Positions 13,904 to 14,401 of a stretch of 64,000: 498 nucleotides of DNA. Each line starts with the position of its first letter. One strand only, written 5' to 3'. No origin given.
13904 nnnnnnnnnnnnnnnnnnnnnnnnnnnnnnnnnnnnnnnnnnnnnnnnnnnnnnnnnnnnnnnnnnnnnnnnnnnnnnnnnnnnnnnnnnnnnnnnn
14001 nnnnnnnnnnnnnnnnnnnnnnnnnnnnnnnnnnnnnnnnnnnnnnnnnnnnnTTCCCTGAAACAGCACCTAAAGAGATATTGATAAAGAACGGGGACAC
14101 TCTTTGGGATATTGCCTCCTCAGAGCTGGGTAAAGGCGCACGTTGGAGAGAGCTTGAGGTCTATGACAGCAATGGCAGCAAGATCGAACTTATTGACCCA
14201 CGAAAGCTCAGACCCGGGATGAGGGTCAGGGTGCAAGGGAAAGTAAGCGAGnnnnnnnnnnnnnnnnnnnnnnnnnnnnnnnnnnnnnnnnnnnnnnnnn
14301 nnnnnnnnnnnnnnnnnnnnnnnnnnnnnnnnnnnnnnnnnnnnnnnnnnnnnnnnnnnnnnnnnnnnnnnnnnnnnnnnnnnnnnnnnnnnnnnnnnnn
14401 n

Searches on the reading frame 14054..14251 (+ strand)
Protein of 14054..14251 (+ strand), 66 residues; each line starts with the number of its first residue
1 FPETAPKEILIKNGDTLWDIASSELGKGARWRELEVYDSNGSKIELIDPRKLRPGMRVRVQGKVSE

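Call 43: search_solved_structures(query=window:14054-14251:+, max_evalue=10, show_alignments=3)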
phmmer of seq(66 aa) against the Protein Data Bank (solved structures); distinct sequences matched with E-value up to 10: 7.
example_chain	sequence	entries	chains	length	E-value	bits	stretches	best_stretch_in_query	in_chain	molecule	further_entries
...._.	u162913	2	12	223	0.0011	22.2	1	4-58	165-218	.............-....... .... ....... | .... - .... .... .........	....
3jc8_Ta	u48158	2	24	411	0.014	18.8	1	3-60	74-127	LysM domain protein | TsaP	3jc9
3ulp_A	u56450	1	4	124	0.048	17.1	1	19-64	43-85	Single-strand binding protein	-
8i2e_B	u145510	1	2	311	0.096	16.1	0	8-21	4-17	Probable peptidoglycan endopeptidase LytE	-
7pvc_A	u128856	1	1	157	0.27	14.7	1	2-61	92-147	Potassium binding protein Kbp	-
6ve2_O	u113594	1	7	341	0.55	13.7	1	6-35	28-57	LysM domain-containing protein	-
8ryg_A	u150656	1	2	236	1.5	12.3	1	27-59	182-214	Methyltransferase domain-containing protein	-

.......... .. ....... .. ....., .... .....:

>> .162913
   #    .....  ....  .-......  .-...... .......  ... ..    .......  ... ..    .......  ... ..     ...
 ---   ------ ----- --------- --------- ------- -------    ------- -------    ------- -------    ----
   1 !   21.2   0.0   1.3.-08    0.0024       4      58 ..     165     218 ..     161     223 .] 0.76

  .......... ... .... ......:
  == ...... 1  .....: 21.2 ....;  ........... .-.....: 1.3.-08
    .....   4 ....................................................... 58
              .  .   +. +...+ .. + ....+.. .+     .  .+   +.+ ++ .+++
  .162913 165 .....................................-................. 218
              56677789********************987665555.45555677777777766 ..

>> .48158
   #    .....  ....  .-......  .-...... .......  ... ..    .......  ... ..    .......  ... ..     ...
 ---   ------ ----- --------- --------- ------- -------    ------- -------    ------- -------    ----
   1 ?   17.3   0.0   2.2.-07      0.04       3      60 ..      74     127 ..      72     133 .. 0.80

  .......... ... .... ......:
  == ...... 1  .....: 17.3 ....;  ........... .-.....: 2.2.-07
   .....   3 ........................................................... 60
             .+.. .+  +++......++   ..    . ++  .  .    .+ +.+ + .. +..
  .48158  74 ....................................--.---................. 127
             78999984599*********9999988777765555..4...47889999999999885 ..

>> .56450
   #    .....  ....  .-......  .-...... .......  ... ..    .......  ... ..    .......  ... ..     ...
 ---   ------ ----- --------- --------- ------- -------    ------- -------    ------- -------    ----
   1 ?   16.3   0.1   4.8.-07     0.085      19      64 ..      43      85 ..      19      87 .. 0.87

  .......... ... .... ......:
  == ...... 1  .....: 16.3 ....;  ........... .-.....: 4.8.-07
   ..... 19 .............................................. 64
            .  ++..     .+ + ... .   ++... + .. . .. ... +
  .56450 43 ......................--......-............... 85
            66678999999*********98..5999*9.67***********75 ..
